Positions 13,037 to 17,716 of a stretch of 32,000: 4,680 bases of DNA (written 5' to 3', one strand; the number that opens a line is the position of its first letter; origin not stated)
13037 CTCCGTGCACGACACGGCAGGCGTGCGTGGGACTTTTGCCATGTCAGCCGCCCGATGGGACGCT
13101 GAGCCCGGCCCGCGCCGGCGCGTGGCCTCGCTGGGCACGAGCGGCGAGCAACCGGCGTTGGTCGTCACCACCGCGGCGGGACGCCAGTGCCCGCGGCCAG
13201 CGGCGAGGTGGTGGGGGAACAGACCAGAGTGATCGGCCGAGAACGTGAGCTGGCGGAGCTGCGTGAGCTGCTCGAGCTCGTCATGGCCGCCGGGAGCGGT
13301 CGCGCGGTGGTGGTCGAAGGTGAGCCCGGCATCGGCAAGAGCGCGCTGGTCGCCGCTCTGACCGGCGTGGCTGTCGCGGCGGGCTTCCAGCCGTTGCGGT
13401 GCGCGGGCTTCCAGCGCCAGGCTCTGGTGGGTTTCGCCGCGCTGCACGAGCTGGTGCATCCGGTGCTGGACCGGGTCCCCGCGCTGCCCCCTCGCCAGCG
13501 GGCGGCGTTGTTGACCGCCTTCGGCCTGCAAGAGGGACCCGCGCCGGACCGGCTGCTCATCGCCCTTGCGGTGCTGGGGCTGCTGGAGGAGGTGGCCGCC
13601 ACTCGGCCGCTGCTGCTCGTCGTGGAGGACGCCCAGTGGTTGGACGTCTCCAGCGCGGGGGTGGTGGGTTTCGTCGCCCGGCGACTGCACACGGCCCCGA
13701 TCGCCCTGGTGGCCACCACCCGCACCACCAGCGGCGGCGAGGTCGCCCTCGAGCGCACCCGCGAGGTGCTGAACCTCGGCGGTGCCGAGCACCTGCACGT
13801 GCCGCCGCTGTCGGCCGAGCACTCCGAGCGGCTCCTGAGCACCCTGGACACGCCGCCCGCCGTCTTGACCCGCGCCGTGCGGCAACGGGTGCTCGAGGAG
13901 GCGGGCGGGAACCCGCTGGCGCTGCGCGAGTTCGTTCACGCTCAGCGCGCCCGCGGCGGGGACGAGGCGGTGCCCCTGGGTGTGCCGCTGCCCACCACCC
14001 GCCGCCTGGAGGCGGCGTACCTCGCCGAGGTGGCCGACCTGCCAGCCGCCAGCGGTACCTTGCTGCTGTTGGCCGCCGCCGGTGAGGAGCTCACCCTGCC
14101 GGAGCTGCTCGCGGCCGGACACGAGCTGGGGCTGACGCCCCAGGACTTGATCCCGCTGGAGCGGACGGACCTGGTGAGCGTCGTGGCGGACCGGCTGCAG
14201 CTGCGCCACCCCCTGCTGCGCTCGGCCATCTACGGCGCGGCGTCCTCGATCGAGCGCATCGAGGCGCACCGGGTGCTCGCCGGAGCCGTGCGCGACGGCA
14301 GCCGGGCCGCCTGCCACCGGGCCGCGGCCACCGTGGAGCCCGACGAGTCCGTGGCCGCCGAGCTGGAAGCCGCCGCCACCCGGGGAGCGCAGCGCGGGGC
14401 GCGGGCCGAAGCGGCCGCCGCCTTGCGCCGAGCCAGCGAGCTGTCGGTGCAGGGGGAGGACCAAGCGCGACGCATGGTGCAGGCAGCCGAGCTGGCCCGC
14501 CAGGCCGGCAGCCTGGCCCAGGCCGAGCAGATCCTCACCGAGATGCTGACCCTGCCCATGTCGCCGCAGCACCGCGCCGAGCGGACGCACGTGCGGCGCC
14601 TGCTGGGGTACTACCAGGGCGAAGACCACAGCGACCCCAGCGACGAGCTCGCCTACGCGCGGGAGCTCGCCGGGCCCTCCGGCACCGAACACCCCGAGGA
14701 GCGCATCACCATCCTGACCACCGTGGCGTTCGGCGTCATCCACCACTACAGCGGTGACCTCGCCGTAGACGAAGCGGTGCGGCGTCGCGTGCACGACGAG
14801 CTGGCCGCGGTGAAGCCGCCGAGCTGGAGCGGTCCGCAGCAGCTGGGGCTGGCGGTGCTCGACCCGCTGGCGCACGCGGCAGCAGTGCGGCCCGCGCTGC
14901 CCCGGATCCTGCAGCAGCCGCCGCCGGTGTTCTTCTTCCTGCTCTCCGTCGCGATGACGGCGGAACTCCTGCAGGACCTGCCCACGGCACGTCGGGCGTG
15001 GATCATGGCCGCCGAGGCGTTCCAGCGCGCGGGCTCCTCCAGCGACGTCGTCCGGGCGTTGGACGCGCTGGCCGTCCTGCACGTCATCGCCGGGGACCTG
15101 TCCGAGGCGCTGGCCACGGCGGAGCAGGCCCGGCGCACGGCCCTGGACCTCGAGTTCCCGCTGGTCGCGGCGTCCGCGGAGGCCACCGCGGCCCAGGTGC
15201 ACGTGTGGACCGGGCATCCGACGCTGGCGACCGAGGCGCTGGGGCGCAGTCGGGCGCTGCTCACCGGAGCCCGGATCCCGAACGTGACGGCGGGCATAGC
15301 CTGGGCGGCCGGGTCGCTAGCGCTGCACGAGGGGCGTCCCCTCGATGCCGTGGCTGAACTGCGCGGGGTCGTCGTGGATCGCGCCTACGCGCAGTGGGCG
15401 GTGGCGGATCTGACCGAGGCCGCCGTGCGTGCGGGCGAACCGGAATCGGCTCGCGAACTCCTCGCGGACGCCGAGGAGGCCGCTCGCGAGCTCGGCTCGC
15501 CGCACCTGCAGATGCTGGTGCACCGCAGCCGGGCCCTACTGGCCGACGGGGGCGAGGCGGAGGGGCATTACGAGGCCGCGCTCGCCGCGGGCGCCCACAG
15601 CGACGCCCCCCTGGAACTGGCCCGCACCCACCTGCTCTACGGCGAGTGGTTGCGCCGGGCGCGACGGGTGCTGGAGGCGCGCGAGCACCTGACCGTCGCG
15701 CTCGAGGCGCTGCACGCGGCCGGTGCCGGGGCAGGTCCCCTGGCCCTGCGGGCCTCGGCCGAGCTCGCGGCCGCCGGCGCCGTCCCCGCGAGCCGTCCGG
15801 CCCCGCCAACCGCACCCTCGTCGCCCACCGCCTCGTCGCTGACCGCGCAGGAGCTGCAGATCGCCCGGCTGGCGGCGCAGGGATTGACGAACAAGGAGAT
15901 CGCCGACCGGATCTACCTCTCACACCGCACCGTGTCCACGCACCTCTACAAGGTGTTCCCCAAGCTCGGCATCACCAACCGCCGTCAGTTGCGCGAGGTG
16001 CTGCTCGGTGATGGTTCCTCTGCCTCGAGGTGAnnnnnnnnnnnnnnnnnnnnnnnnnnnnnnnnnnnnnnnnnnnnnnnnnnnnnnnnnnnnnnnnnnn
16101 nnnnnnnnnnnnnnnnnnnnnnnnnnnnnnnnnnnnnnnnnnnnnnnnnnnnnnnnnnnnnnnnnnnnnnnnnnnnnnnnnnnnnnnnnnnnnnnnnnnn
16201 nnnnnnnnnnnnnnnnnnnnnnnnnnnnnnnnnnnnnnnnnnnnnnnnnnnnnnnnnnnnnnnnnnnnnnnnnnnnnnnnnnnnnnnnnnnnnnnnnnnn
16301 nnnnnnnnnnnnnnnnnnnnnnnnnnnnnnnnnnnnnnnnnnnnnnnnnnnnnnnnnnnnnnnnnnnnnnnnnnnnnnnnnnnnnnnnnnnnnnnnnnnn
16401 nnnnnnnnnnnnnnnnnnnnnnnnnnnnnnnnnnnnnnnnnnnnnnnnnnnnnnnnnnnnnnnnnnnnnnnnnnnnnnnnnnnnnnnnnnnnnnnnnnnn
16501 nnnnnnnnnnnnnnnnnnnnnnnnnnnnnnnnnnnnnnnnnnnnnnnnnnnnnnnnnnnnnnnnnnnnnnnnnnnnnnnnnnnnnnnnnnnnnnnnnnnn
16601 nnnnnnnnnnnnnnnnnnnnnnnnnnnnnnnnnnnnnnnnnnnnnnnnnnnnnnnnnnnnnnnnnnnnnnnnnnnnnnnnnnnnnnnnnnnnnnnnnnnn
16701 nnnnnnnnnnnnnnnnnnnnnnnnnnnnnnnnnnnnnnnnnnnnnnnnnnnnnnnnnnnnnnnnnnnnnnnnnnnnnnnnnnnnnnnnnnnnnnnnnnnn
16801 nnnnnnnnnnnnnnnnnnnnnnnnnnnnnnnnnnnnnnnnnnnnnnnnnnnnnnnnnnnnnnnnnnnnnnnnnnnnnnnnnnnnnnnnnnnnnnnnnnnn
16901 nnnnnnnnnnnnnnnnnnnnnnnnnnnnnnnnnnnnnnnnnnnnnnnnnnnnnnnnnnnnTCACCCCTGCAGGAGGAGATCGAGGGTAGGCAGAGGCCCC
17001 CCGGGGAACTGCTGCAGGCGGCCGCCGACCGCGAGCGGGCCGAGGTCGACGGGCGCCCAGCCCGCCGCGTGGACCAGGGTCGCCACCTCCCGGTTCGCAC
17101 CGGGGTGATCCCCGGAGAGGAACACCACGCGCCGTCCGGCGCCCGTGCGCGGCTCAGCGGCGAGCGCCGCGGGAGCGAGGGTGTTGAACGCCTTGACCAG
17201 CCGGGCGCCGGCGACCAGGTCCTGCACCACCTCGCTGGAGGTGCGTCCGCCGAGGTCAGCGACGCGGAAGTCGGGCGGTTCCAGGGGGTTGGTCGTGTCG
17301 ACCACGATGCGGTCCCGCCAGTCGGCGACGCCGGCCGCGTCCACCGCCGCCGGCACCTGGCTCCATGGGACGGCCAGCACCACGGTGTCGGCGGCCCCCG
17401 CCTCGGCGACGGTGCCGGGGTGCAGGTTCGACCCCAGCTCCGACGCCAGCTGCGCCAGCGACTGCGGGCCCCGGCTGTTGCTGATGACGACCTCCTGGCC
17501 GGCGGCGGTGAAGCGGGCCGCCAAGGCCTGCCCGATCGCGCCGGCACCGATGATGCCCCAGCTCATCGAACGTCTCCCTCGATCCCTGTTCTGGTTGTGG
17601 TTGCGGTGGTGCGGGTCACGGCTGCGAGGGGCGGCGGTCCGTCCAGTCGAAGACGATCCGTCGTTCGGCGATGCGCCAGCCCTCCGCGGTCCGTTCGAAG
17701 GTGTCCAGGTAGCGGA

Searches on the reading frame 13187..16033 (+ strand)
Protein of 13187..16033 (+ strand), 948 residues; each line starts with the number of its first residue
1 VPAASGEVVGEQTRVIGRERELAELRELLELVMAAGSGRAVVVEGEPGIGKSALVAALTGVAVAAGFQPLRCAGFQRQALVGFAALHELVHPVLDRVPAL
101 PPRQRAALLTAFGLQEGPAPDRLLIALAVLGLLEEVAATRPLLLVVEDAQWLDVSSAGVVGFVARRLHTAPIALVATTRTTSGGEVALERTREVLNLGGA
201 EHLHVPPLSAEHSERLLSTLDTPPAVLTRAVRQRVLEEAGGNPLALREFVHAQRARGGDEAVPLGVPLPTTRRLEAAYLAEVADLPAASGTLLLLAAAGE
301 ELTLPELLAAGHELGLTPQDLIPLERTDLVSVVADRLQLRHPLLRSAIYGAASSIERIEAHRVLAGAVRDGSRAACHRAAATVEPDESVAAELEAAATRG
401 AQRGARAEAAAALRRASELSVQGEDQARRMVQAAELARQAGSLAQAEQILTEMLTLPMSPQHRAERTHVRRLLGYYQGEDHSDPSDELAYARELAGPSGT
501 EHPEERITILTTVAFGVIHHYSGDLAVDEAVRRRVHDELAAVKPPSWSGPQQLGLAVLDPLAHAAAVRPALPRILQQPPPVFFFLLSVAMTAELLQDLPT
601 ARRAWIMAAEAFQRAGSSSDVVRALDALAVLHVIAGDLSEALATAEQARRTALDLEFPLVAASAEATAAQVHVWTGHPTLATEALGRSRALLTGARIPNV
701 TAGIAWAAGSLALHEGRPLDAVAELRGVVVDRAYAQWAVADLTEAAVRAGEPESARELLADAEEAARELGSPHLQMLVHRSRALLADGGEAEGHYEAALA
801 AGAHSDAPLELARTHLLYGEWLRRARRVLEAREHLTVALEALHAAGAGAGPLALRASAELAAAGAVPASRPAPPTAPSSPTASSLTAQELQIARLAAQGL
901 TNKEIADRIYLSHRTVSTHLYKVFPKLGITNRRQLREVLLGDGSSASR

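Call 10: search_protein_families(library=pfam, proteins=[window:13187-16033:+], max_evalue=0.01)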
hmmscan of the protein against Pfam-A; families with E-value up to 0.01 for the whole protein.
window:13187-16033:+ (948 aa): 8 families
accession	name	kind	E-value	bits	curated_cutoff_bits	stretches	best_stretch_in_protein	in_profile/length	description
PF13191.12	AAA_16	-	5.2e-18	66.5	32.6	1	14-174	1-166/167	AAA ATPase domain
PF00196.25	GerE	-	6.5e-16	58.1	23.5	1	883-935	1-53/57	Bacterial regulatory proteins, luxR family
PF13424.12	TPR_12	-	2.9e-05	24.6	30.1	1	587-651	8-74/77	Tetratricopeptide repeat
PF13384.12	HTH_23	-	0.00036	20.7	24.6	1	889-917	7-35/50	Homeodomain-like domain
PF08281.18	Sigma70_r4_2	-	0.00061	19.8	25.7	0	897-922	24-49/54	Sigma-70, region 4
PF13936.12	HTH_38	-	0.00065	19.8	27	1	886-920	6-41/44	Helix-turn-helix domain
PF14559.12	TPR_19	-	0.0046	17.7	25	1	712-777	1-64/68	Tetratricopeptide repeat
PF13401.12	AAA_22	-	0.0093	16.7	27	0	38-163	5-104/130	AAA domain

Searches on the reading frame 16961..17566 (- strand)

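Call 9: search_protein_families(library=pfam, proteins=[window:16961-17566:-], max_evalue=0.01)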
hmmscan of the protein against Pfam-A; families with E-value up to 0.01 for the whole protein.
window:16961-17566:- (201 aa): 9 families
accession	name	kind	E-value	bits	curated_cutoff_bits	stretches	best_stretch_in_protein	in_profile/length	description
PF03807.23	F420_oxidored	-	5.6e-23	81.8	21.6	1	4-94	3-94/94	NADP oxidoreductase coenzyme F420-dependent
PF02826.25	2-Hacid_dh_C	-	2.9e-05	24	25.1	1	2-68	38-101/178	D-isomer specific 2-hydroxyacid dehydrogenase, NAD binding domain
PF10727.15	Rossmann-like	-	0.00011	22.4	23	1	2-80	16-94/131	Rossmann-like domain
PF03446.21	NAD_binding_2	-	0.0002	21.9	21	1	4-93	3-94/161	NAD binding domain of 6-phosphogluconate dehydrogenase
PF02558.23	ApbA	-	0.00025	21.1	22.2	1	4-33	2-31/150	Ketopantoate reductase PanE/ApbA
PF13561.12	adh_short_C2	-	0.00041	20.4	27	1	8-90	5-91/236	Enoyl-(Acyl carrier protein) reductase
PF02737.24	3HCDH_N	-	0.0095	16.3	22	0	4-54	3-56/180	3-hydroxyacyl-CoA dehydrogenase, NAD binding domain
PF00106.31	adh_short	-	0.0097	15.8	26.6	0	6-51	6-48/195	short chain dehydrogenase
PF07991.19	KARI_N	-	0.0098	15.9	20.6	0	4-69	8-71/165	Acetohydroxy acid isomeroreductase, NADPH-binding domain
